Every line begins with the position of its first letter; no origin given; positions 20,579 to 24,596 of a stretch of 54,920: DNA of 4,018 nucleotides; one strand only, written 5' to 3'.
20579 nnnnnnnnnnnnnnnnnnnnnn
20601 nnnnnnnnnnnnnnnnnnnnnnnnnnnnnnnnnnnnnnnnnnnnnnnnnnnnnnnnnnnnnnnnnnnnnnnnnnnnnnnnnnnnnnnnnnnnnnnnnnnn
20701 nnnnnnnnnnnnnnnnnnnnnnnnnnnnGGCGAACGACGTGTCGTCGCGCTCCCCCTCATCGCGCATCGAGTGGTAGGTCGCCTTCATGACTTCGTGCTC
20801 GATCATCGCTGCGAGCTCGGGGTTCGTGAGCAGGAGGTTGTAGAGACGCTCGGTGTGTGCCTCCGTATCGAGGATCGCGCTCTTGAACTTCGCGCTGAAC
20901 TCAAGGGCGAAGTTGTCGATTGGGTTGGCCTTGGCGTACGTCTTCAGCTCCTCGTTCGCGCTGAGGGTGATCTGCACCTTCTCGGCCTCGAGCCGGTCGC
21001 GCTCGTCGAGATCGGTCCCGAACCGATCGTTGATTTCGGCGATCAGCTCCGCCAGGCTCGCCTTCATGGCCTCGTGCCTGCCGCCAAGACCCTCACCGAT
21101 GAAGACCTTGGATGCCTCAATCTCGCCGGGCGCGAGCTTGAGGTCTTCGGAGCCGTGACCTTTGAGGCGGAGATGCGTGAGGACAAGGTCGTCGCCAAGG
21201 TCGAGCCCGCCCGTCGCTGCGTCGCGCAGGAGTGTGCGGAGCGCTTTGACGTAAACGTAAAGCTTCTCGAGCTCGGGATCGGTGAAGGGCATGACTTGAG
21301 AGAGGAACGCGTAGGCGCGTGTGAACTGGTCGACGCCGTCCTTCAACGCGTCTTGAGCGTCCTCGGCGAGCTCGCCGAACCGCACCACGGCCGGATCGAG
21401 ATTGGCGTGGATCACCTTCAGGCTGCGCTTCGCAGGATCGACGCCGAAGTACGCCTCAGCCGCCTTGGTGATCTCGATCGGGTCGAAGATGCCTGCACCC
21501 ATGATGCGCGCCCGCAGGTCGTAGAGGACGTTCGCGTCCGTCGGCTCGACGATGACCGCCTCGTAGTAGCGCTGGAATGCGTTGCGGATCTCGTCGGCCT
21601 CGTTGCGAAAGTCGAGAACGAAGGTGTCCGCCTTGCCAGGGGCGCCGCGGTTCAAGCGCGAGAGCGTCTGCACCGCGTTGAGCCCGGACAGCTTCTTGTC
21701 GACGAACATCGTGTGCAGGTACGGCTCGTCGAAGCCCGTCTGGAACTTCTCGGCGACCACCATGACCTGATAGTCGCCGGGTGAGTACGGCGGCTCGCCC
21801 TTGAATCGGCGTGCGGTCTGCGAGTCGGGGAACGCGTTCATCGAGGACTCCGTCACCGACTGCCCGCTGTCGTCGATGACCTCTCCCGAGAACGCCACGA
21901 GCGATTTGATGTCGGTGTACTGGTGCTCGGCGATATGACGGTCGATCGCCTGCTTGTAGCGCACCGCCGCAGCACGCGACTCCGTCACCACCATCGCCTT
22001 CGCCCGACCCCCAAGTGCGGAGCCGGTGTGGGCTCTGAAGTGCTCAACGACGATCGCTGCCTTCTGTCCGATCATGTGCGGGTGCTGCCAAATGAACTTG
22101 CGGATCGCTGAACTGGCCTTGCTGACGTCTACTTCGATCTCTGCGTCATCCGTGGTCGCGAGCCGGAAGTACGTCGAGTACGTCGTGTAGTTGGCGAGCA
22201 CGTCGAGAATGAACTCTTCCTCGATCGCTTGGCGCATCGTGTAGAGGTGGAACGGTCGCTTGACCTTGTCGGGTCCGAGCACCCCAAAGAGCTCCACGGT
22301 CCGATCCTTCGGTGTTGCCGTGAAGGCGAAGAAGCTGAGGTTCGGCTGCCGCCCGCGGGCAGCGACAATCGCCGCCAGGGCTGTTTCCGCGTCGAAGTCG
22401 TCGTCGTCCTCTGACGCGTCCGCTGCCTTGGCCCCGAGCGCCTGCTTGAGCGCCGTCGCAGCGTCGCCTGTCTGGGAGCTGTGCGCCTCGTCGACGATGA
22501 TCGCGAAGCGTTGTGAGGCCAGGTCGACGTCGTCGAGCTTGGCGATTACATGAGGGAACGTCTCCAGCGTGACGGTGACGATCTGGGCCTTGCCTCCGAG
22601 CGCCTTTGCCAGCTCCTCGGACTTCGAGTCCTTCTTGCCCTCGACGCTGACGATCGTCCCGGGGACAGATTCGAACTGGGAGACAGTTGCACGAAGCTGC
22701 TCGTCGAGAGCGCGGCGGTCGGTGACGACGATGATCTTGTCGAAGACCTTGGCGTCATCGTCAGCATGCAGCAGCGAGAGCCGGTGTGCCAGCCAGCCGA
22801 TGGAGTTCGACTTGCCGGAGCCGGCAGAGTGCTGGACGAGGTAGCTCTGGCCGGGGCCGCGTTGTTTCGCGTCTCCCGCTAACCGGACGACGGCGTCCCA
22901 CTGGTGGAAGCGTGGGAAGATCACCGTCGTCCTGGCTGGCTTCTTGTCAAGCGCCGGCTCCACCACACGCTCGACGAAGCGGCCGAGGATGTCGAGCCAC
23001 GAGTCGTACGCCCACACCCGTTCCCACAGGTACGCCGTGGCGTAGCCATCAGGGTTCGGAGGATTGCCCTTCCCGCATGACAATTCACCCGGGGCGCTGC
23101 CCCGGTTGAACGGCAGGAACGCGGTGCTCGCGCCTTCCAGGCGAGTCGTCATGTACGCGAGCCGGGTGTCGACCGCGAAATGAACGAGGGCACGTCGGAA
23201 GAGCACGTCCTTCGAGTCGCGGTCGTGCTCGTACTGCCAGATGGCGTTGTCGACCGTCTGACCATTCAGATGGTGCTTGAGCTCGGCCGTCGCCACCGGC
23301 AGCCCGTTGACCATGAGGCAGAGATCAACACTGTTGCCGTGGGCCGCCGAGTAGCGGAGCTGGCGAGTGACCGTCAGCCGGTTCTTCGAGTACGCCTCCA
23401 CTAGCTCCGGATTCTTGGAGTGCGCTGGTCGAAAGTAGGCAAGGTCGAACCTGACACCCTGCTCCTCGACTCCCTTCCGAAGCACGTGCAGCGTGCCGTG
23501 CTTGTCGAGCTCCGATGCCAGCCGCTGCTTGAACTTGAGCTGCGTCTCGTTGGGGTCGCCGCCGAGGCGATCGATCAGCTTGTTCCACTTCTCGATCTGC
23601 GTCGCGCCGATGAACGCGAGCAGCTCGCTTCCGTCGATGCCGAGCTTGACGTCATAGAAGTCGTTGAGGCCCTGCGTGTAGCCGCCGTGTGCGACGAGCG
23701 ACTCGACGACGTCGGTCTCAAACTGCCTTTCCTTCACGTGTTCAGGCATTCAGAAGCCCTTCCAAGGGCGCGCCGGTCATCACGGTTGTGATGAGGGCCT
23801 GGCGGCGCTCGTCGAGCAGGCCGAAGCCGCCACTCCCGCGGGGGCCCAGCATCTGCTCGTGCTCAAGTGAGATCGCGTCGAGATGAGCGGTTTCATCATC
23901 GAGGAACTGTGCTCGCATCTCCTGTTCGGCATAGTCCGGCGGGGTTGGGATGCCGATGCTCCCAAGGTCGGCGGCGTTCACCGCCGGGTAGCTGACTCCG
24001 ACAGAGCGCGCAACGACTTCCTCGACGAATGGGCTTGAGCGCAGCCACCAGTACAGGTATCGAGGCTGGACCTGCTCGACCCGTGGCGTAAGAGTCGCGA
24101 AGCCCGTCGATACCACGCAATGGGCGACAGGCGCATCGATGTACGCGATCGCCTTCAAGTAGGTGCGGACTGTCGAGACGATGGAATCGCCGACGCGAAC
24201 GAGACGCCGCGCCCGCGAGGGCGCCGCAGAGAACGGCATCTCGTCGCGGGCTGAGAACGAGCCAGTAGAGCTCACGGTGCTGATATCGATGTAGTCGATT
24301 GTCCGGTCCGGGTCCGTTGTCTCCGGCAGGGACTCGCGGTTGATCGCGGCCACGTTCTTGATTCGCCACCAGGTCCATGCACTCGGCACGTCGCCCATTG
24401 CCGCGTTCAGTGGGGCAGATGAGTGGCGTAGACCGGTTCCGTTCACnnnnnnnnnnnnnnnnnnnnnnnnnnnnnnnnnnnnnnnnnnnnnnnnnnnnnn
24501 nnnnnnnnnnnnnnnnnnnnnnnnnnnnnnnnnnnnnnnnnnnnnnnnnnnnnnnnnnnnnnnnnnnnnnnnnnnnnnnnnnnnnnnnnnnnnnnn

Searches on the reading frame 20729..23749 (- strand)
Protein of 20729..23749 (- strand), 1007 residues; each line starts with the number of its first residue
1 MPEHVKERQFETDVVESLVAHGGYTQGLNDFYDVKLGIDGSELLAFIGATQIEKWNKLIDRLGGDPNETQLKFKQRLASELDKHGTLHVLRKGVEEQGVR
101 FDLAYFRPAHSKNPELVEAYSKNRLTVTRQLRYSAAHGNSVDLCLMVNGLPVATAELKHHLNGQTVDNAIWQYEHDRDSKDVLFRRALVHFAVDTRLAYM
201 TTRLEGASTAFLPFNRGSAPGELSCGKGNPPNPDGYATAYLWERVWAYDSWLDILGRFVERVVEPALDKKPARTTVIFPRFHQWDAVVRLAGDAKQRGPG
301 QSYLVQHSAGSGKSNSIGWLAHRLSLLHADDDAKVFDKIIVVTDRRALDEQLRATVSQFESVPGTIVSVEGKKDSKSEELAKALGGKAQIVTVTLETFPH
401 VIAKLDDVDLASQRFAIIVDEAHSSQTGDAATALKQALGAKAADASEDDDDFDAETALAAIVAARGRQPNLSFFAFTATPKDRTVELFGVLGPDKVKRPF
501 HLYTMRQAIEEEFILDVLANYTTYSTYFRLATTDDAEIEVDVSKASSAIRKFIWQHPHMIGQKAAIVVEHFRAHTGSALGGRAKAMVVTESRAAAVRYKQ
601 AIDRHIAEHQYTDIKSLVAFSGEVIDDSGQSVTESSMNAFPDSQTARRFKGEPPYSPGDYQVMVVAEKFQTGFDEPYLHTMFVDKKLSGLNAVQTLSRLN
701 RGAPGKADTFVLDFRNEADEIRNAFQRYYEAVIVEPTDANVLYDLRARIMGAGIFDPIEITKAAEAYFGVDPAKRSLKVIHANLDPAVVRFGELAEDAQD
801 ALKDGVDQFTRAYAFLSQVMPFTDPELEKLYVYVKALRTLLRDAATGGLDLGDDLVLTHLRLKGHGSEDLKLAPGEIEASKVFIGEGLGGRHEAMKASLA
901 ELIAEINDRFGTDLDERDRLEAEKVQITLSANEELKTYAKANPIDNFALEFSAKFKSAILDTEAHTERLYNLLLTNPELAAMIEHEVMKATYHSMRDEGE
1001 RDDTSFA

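Call 55: search_protein_families(library=pfam, proteins=[window:20729-23749:-], max_evalue=0.001)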
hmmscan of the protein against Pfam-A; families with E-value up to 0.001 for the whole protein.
window:20729-23749:- (1007 aa): 5 families
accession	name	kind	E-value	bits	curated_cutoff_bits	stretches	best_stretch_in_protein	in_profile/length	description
PF18766.7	SWI2_SNF2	-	1.3e-22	81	26.7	1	282-524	1-195/221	SWI2/SNF2 ATPase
PF04313.20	HSDR_N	-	4.3e-15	56.5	25.1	1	48-206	50-195/198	Type I restriction enzyme R protein N terminus (HSDR_N)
PF22679.2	T1R_D3-like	-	1.1e-11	45.8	27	1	659-715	100-157/158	Type I restriction enzyme subunit R domain 3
PF04851.21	ResIII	-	2.3e-10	41.1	22.5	1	280-437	5-149/164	Type III restriction enzyme, res subunit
PF00270.35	DEAD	-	2.9e-08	34.1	26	1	300-486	14-165/167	DEAD/DEAH box helicase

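Call 56: search_protein_families(library=padloc, proteins=[window:20729-23749:-], max_evalue=0.00001)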
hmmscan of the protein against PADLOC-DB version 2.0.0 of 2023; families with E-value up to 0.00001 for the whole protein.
window:20729-23749:- (1007 aa): 6 families
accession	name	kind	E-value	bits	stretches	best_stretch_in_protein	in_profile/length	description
PDLC03040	REase_I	-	1.2e-33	114.1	1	120-731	114-696/1029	Type I restriction enzyme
PDLC03048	REase_I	-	3.6e-27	92.9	2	304-438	273-396/976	Type I restriction enzyme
PDLC03041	REase_I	-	1.4e-18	64.3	2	466-729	471-745/1099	Type I restriction enzyme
PDLC03044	REase_I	-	1.9e-09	34.1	1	656-749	627-722/1034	Type I restriction enzyme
PDLC03045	REase_I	-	7.9e-08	28.7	0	661-702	628-669/995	Type I restriction enzyme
PDLC03046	REase_I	-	1.4e-07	27.9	0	661-725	675-742/1025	Type I restriction enzyme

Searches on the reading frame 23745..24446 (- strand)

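Call 55: search_protein_families(library=pfam, proteins=[window:23745-24446:-], max_evalue=0.001)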
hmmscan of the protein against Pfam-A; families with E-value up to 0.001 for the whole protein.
window:23745-24446:- (234 aa): 1 family
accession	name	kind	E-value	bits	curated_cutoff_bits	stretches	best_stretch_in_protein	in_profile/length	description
PF01420.25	Methylase_S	-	3.7e-07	30.9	22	1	21-187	1-154/168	Type I restriction modification DNA specificity domain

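Call 56: search_protein_families(library=padloc, proteins=[window:23745-24446:-], max_evalue=0.00001)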
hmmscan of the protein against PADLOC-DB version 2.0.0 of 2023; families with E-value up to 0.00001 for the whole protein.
window:23745-24446:- (234 aa): 49 families (the best 25 are shown)
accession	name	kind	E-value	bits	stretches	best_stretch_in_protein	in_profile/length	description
PDLC03105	Specificity_I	-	3.1e-24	84.2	1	17-225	231-433/448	Type I specificity subunit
PDLC03194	Specificity_I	-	7.6e-24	82.5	1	20-183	5-166/391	Type I specificity subunit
PDLC03097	Specificity_I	-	2.4e-23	81.1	1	21-192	4-173/409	Type I specificity subunit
PDLC03072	Specificity_I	-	7.1e-23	79.4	1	17-225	230-435/448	Type I specificity subunit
PDLC03085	Specificity_I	-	2.1e-19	68.1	1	27-180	20-167/412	Type I specificity subunit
PDLC03162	Specificity_I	-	4.1e-19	66.7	1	17-225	1-199/431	Type I specificity subunit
PDLC03090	Specificity_I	-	3.6e-18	64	1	17-224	15-213/434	Type I specificity subunit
PDLC04137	mad5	-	7.4e-18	62.9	1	23-195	2-172/392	mads_5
PDLC03121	Specificity_I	-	1.3e-17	62.1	1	35-169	213-343/398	Type I specificity subunit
PDLC03179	Specificity_I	-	6e-16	56.5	1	19-176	100-258/589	Type I specificity subunit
PDLC03070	Specificity_I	-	4.2e-14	50.4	1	20-225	10-212/435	Type I specificity subunit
PDLC03089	Specificity_I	-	3.2e-13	47.6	1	23-182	4-165/446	Type I specificity subunit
PDLC03069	Specificity_I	-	4.7e-12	43.7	1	25-184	2-156/387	Type I specificity subunit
PDLC03076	Specificity_I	-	8e-12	43.1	1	19-175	313-469/488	Type I specificity subunit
PDLC03057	Specificity_I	-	8.1e-12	42.6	1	51-186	53-180/407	Type I specificity subunit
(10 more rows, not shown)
